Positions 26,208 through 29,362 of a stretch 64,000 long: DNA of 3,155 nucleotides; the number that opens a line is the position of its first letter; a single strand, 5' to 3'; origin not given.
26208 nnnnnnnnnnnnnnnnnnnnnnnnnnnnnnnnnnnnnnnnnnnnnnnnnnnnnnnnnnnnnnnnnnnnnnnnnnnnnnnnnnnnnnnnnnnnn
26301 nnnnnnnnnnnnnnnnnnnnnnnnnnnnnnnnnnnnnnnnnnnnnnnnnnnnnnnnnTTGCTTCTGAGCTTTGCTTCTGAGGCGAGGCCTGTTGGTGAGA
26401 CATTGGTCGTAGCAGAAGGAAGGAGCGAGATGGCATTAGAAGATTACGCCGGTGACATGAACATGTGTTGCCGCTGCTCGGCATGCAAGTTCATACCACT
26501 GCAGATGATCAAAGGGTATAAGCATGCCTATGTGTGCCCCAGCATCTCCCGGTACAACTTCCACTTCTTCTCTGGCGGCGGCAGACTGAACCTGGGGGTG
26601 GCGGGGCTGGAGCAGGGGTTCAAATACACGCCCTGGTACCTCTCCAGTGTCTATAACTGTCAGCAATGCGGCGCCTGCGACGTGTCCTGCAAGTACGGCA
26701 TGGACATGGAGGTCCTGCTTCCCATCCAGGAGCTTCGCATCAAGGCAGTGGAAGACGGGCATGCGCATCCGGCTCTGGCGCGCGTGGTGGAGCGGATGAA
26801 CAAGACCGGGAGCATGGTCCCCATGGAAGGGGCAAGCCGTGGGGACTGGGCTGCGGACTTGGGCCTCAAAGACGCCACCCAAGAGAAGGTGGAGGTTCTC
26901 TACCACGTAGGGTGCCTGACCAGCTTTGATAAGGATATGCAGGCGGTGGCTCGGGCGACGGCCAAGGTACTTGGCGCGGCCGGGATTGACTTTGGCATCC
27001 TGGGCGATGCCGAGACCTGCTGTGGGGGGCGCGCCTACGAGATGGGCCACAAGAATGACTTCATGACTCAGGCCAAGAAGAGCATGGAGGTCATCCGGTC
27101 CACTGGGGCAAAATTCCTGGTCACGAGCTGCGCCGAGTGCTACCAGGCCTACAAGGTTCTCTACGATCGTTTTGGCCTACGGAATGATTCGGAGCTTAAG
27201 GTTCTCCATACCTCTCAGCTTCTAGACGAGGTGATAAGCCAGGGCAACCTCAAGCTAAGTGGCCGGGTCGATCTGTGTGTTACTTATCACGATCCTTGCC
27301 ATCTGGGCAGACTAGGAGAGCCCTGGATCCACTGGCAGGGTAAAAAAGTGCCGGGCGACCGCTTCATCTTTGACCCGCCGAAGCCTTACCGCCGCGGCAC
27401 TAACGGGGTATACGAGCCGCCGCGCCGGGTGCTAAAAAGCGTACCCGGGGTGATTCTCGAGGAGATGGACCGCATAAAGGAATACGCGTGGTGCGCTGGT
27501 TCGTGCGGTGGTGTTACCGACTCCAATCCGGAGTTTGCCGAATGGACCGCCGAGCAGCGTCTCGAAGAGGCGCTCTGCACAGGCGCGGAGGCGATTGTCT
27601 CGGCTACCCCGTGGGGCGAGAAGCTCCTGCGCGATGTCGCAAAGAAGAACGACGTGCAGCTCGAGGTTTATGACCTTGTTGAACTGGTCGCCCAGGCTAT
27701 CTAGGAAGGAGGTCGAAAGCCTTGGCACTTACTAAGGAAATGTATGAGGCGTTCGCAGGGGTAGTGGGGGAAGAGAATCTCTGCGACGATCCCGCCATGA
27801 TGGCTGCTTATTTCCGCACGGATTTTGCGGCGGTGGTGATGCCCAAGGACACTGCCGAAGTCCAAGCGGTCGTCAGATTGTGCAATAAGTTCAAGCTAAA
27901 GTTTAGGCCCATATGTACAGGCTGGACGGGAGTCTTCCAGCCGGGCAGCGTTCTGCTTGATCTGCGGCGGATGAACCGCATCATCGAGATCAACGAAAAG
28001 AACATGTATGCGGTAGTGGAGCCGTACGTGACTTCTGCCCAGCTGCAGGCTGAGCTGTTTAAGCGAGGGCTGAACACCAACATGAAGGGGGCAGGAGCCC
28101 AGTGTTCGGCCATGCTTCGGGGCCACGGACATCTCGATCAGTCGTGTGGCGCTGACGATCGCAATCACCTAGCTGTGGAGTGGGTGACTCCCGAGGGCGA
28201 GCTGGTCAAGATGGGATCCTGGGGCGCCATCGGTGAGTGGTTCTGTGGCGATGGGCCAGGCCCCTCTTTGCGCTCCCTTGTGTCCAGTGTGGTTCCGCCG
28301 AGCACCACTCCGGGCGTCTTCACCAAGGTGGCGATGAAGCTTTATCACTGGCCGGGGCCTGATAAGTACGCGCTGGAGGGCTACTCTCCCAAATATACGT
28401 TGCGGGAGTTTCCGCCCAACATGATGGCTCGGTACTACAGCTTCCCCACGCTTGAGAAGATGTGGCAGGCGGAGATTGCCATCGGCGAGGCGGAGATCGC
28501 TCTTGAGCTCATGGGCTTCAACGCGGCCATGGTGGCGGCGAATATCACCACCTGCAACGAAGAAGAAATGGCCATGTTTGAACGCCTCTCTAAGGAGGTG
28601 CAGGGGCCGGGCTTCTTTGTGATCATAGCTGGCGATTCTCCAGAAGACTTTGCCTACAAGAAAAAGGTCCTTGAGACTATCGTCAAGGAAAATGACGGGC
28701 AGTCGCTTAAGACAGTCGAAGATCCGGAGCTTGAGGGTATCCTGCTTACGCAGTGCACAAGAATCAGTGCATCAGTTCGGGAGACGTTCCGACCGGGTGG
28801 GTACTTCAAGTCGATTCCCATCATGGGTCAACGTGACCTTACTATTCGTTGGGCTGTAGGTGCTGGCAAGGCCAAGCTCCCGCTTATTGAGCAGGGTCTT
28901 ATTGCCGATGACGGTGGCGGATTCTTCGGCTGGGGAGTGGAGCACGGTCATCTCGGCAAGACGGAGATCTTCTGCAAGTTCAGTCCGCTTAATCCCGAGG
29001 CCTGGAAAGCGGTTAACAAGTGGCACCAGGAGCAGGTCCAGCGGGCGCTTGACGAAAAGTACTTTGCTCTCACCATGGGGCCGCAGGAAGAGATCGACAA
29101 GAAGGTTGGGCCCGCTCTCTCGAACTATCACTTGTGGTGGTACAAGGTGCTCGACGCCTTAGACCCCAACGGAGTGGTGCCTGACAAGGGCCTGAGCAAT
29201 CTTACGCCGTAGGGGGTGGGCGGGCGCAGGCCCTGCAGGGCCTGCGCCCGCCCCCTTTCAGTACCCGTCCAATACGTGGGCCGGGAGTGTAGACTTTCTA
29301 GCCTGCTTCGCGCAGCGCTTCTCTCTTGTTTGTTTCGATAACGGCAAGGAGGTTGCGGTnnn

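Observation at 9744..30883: Approximately 21 kb divergent catabolic supercluster of unusual composition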

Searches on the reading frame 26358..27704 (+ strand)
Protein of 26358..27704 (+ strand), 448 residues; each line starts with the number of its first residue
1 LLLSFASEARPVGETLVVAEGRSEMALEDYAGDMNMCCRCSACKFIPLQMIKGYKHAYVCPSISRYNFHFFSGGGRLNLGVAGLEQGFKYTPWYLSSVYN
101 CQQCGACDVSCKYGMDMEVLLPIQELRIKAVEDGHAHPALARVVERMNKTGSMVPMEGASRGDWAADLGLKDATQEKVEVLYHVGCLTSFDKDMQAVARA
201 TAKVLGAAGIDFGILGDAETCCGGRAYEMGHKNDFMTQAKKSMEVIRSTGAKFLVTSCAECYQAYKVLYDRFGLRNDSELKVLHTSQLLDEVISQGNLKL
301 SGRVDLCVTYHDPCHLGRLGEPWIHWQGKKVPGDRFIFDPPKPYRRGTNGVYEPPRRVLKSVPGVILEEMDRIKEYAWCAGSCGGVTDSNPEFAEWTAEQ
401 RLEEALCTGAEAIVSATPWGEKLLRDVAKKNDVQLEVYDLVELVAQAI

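Call 7: search_protein_families(library=pfam, proteins=[window:26358-27704:+])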
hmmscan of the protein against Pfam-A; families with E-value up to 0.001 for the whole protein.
window:26358-27704:+ (448 aa): 2 families
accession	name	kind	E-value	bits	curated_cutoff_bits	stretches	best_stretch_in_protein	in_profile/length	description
PF02754.22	CCG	-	1.3e-25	89.7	20.6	2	180-262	1-81/85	Cysteine-rich domain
PF13183.11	Fer4_8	-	1.8e-05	25.6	27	1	34-114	2-67/68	4Fe-4S dicluster domain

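Call 8: search_protein_families(library=ncbifam, proteins=[window:26358-27704:+])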
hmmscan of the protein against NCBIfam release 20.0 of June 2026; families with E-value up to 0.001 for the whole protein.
window:26358-27704:+ (448 aa): 11 families
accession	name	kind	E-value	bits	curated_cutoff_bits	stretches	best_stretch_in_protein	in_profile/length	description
NF004898.0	PRK06259.1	equivalog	2.9e-38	131.7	385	2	95-318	182-389/488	fumarate reductase (CoM/CoB) subunit TfrB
NF045670.1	quin_L_LdhH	equivalog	2.1e-22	79.2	800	1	171-318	460-612/706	L-lactate dehydrogenase (quinone) large subunit LdhH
NF045663.1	diclust_near_Sec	equivalog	6e-12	44.5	530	1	99-287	353-523/759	pyridine nucleotide-disulfide oxidoreductase/dicluster-binding protein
NF008369.0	PRK11168.1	equivalog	1.5e-10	40.5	278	1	170-319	159-308/401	anaerobic glycerol-3-phosphate dehydrogenase subunit C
NF045724.1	ferredox_TmcB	equivalog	1.6e-09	36.8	735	1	203-318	209-325/430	electron transfer complex ferredoxin TmcB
NF045796.1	DsrK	equivalog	4.5e-08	32.1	400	1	92-318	112-334/453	sulfate reduction electron transfer complex DsrMKJOP subunit DsrK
NF045711.1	sulf_resp_HmcF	equivalog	1.8e-07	30.3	750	0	170-273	327-433/457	sulfate respiration complex iron-sulfur protein HmcF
TIGR03379.1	glycerol3P_GlpC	equivalog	3.1e-07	29.5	279.9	1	174-321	158-307/397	anaerobic glycerol-3-phosphate dehydrogenase subunit GlpC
NF008434.0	PRK11274.1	equivalog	7.1e-06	25.2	333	0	172-316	162-313/409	glycolate oxidase subunit GlcF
TIGR03288.1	CoB_CoM_SS_B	equivalog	0.00022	20.6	345.15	0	181-284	3-101/290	CoB--CoM heterodisulfide reductase subunit B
NF041780.1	hetero_SS_HdrB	equivalog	0.00099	18.5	450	0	180-267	6-92/304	ferredoxin:CoB-CoM heterodisulfide reductase subunit HdrB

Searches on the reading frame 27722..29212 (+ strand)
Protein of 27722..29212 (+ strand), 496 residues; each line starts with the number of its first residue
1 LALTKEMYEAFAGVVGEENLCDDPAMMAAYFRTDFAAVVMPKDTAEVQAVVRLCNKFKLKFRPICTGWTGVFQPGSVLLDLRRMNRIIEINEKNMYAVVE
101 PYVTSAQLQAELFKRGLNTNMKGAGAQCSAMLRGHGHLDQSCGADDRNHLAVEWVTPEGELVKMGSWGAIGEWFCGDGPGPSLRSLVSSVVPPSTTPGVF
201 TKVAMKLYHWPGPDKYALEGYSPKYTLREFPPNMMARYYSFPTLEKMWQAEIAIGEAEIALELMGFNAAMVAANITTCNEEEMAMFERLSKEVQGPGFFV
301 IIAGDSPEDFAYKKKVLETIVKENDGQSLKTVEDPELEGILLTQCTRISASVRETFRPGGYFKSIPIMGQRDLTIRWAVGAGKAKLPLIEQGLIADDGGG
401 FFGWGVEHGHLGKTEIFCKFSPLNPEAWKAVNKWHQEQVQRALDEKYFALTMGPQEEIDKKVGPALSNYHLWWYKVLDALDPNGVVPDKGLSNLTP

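Call 7: search_protein_families(library=pfam, proteins=[window:27722-29212:+])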
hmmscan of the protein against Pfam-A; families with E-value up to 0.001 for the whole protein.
window:27722-29212:+ (496 aa): 1 family
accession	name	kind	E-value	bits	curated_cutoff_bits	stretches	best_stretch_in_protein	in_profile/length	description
PF01565.28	FAD_binding_4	-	4.7e-20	72.1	26.4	1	36-164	2-138/139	FAD binding domain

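Call 8: search_protein_families(library=ncbifam, proteins=[window:27722-29212:+])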
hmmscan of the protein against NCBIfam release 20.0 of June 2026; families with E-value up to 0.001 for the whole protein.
window:27722-29212:+ (496 aa): 3 families
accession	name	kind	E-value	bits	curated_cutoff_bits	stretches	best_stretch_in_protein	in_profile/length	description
TIGR00387.1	glcD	equivalog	1.2e-11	44.1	567.9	1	38-289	1-252/413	glycolate oxidase subunit GlcD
NF008408.0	PRK11230.1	equivalog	1.5e-05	23.7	897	1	28-107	50-132/499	glycolate oxidase subunit GlcD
NF049975.1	2HglutDHaseYdiJ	equivalog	7.3e-05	20.7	1350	1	36-117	53-140/1018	D-2-hydroxyglutarate dehydrogenase YdiJ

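Call 31: search_solved_structures(query=window:27722-29212:+, max_evalue=0.01)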
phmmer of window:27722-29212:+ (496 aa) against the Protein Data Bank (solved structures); distinct sequences matched with E-value up to 0.01: 38.
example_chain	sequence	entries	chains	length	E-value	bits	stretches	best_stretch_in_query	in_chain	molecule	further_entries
9h40_A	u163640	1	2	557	3.2e-13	52.6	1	30-188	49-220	p-cresol methylhydroxylase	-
8s7s_A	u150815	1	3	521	1.2e-12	50.7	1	35-183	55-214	Oxidoreductase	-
8s7r_A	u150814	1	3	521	1.5e-12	50.3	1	35-183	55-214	Oxidoreductase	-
8s7t_A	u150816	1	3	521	1.6e-12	50.3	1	35-183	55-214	Oxidoreductase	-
8s7w_A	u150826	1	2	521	1.7e-12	50.2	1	35-183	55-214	Oxidoreductase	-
8s7p_A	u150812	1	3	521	1.8e-12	50.1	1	35-183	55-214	Oxidoreductase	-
8s7n_A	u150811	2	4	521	1.9e-12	50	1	35-183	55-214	Oxidoreductase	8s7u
8s7q_A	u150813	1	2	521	2.2e-12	49.8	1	35-183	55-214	Oxidoreductase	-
7ywv_A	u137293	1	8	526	1.5e-11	47.1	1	23-171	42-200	Probable vanillyl-alcohol oxidase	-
8bam_A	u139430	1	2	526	1.5e-11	47.1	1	23-171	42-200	Probable vanillyl-alcohol oxidase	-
9h8p_A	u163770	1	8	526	1.5e-11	47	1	23-170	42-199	Probable vanillyl-alcohol oxidase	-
7ywu_A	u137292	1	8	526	1.5e-11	47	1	23-170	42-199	Probable vanillyl-alcohol oxidase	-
8bap_A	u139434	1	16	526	1.5e-11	47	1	23-170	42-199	Probable vanillyl-alcohol oxidase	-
9h8q_A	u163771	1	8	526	1.5e-11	47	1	23-170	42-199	Probable vanillyl-alcohol oxidase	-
9gj0_A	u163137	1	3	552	1.7e-11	46.9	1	23-171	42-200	Probable vanillyl-alcohol oxidase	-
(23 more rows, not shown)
